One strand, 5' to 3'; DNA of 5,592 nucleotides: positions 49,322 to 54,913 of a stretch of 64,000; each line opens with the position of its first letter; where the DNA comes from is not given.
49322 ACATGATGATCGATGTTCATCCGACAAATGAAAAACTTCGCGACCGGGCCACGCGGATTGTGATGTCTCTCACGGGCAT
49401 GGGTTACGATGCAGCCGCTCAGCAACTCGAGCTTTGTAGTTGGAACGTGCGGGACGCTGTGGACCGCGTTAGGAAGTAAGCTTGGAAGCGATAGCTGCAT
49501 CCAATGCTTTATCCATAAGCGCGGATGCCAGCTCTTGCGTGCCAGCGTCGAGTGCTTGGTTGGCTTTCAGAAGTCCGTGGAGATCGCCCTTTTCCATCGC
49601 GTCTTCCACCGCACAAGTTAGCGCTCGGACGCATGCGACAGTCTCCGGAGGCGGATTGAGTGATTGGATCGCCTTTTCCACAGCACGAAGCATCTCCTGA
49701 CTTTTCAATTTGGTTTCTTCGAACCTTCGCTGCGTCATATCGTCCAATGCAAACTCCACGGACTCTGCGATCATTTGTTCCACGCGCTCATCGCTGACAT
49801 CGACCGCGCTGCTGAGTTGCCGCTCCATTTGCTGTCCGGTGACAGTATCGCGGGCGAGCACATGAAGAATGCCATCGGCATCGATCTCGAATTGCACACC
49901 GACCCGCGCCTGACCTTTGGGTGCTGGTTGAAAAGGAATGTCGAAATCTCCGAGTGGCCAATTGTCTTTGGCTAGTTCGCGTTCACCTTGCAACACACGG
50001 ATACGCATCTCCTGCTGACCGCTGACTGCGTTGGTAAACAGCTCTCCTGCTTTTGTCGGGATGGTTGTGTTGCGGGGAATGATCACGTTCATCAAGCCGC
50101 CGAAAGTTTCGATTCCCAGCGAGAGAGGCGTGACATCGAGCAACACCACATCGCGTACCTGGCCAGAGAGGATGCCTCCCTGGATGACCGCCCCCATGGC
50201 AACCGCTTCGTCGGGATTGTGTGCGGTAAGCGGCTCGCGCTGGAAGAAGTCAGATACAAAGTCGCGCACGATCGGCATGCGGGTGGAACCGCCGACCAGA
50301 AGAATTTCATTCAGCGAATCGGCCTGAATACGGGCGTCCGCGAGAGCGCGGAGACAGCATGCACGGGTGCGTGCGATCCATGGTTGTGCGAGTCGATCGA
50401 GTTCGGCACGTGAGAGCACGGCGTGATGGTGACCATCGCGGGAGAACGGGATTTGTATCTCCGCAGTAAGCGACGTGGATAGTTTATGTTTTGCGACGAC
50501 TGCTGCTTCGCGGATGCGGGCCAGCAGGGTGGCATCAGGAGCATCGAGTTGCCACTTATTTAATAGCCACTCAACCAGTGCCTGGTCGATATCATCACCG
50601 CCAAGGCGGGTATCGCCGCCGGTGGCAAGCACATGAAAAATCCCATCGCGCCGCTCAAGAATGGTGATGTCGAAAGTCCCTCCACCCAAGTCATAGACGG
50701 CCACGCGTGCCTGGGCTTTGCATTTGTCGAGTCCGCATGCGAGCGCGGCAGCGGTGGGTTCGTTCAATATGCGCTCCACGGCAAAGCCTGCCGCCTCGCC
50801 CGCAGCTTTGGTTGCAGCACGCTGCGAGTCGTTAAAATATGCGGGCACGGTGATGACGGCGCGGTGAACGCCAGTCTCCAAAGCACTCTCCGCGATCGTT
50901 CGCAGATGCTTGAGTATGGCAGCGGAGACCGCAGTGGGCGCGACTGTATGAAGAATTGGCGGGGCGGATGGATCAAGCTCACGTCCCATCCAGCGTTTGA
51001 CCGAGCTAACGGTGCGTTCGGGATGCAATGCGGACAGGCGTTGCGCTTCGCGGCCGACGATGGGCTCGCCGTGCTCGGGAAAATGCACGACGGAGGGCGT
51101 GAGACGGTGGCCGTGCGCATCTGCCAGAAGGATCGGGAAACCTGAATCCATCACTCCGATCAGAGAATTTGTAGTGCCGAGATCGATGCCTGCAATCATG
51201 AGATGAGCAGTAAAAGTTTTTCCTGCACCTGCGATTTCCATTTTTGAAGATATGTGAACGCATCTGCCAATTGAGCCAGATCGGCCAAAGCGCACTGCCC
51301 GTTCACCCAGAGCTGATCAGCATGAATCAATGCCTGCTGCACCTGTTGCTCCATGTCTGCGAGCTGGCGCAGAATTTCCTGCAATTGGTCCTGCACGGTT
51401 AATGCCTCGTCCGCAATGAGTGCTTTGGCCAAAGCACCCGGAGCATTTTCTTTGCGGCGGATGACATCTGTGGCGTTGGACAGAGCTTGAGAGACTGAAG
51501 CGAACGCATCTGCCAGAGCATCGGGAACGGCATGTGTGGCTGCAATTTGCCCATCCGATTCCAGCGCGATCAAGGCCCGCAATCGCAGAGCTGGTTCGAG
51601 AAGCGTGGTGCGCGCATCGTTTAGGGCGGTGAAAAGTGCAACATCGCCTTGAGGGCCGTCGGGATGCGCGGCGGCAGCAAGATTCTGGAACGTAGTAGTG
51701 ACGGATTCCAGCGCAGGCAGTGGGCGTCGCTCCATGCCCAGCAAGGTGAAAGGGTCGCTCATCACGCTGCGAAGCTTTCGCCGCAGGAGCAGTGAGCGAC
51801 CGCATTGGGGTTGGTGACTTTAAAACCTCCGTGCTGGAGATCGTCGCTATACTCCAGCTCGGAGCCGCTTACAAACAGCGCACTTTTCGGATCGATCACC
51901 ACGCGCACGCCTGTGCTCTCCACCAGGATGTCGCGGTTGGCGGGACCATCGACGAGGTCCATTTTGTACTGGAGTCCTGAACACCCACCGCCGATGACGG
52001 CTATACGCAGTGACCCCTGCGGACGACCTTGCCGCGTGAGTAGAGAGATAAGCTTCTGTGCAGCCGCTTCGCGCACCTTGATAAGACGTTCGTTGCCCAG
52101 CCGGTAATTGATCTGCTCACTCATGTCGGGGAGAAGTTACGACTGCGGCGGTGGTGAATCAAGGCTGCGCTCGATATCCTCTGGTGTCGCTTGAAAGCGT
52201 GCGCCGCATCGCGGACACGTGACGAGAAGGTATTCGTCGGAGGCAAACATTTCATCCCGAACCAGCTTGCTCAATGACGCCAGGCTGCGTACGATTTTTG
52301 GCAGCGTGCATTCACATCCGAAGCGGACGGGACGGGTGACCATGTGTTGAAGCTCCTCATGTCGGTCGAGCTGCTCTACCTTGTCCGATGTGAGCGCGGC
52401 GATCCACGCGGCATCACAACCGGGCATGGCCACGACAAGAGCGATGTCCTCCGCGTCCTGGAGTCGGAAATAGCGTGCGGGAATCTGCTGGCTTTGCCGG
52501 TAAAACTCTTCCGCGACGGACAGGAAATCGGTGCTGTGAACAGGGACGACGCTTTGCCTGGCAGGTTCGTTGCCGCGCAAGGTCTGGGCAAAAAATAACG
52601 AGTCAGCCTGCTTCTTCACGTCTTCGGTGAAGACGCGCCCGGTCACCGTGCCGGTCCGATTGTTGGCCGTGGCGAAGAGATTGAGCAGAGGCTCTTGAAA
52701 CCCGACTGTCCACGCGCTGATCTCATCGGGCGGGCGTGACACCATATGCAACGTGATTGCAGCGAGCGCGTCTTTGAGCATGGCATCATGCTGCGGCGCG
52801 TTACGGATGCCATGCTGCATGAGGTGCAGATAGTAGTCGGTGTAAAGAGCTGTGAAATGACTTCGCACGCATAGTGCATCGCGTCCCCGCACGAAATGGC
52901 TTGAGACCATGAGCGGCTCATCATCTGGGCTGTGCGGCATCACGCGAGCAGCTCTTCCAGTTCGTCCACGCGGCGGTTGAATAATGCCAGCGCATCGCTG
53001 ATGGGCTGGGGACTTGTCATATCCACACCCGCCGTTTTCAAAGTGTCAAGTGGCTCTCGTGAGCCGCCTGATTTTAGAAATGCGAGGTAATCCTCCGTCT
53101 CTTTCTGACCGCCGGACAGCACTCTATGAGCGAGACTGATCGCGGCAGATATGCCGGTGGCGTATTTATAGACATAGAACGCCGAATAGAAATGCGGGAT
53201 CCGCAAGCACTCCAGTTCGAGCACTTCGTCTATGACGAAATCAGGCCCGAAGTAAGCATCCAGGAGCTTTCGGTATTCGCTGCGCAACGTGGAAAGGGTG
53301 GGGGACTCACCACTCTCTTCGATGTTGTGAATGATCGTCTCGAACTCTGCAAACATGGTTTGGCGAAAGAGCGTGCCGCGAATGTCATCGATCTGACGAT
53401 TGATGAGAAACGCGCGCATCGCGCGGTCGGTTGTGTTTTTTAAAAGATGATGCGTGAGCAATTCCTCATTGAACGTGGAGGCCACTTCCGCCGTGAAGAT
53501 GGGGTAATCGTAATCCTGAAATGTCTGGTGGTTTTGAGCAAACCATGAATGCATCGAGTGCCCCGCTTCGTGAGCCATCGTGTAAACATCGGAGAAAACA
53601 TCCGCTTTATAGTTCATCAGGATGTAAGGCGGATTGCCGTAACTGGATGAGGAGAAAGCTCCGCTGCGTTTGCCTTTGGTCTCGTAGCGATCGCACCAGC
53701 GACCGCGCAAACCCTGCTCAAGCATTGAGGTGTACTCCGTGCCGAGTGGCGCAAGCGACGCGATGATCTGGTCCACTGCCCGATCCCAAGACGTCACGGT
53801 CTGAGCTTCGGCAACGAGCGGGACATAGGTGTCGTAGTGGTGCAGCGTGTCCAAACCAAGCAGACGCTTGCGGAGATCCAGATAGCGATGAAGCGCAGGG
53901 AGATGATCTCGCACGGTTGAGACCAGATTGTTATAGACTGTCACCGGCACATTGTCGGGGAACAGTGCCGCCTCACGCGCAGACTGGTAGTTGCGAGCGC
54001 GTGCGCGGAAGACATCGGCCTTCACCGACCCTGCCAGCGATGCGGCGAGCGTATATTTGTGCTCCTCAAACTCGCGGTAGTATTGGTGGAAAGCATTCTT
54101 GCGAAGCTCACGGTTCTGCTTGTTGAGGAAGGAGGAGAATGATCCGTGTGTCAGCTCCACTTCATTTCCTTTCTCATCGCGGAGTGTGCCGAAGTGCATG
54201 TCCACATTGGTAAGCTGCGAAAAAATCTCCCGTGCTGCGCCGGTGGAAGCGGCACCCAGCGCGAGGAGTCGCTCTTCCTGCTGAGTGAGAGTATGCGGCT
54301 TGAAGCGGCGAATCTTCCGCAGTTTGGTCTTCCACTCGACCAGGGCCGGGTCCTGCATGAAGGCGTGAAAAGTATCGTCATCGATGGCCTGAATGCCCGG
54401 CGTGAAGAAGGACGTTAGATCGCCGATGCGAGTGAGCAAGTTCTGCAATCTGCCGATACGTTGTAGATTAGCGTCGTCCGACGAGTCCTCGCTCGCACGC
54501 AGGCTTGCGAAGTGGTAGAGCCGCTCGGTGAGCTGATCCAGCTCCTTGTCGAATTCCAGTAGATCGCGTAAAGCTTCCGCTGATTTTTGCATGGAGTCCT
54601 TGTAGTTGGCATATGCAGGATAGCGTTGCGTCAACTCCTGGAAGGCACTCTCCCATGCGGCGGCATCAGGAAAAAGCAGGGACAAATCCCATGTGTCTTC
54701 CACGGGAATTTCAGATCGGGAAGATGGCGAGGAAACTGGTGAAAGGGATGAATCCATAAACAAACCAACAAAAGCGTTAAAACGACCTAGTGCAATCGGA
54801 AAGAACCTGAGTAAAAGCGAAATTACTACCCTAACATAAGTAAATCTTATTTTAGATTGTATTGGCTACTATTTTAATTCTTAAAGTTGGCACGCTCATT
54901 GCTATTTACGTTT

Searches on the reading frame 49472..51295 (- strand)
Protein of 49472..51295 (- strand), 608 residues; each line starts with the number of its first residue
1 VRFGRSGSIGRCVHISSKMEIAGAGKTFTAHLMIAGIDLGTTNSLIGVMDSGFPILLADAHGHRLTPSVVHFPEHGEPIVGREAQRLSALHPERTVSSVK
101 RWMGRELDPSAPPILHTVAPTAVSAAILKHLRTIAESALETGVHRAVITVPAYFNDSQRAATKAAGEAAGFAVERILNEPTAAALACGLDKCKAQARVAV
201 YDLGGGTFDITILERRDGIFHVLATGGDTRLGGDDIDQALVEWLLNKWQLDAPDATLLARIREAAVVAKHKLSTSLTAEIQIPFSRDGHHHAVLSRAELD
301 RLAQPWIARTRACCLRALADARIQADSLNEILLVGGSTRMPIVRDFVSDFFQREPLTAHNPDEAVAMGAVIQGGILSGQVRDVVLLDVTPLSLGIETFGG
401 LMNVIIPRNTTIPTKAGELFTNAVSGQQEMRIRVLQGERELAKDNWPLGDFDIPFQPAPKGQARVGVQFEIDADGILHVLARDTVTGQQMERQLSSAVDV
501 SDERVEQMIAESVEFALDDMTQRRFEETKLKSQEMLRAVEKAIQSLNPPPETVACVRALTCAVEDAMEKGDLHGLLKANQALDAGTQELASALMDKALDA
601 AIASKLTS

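Call 23: search_protein_families(library=ncbifam, proteins=[window:49472-51295:-], max_evalue=1e-10)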
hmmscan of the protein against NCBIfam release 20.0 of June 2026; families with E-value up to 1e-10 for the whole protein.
window:49472-51295:- (608 aa): 11 families
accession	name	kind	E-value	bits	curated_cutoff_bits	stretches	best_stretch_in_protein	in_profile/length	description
NF001413.0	PRK00290.1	equivalog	1.8e-176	588.2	648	1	34-598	4-599/625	molecular chaperone DnaK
TIGR02350.1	prok_dnaK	equivalog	1.1e-172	575.5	822.55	1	34-593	2-594/596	molecular chaperone DnaK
TIGR01991.1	HscA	equivalog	5.6e-171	570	708.55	2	117-605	104-596/600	Fe-S protein assembly chaperone HscA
NF003520.0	PRK05183.1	subfamily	6.1e-171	570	620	1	28-605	15-616/621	Fe-S protein assembly chaperone HscA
NF009946.0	PRK13410.1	equivalog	5e-155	517.4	1019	2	116-547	108-549/669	molecular chaperone DnaK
NF009947.0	PRK13411.1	equivalog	1.2e-148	496.1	1002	2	118-545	108-547/662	molecular chaperone DnaK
NF002399.0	PRK01433.1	equivalog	5.7e-96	322.4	743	1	33-547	20-529/595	Fe-S protein assembly chaperone HscA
NF008673.0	PRK11678.1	equivalog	4e-15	55.6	331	0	124-240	130-259/450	molecular chaperone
NF010539.0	PRK13927.1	subfamily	6.5e-13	48.3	293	1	36-256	10-206/339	rod shape-determining protein MreB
NF011660.0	PRK15080.1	equivalog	3.2e-12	46.2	182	0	125-227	76-173/277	ethanolamine utilization protein EutJ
TIGR00904.1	mreB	subfamily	4.8e-12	45.6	365.75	1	36-256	6-205/334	MreB/Mrl family cell shape determining protein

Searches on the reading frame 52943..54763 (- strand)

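Call 23: search_protein_families(library=ncbifam, proteins=[window:52943-54763:-], max_evalue=1e-10)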
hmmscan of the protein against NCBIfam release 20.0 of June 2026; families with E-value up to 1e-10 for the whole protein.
window:52943-54763:- (607 aa): 3 families
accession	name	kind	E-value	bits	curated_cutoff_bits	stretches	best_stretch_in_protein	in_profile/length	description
TIGR00181.1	pepF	equivalog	4.9e-194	646.5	490.55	1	16-605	1-591/591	oligoendopeptidase F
TIGR02290.1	M3_fam_3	subfamily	9.2e-100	335.3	561.7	1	24-605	1-587/587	M3 family oligoendopeptidase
TIGR02289.1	M3_not_pepF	subfamily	7.5e-18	64.4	442.35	1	205-582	145-527/549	M3 family oligoendopeptidase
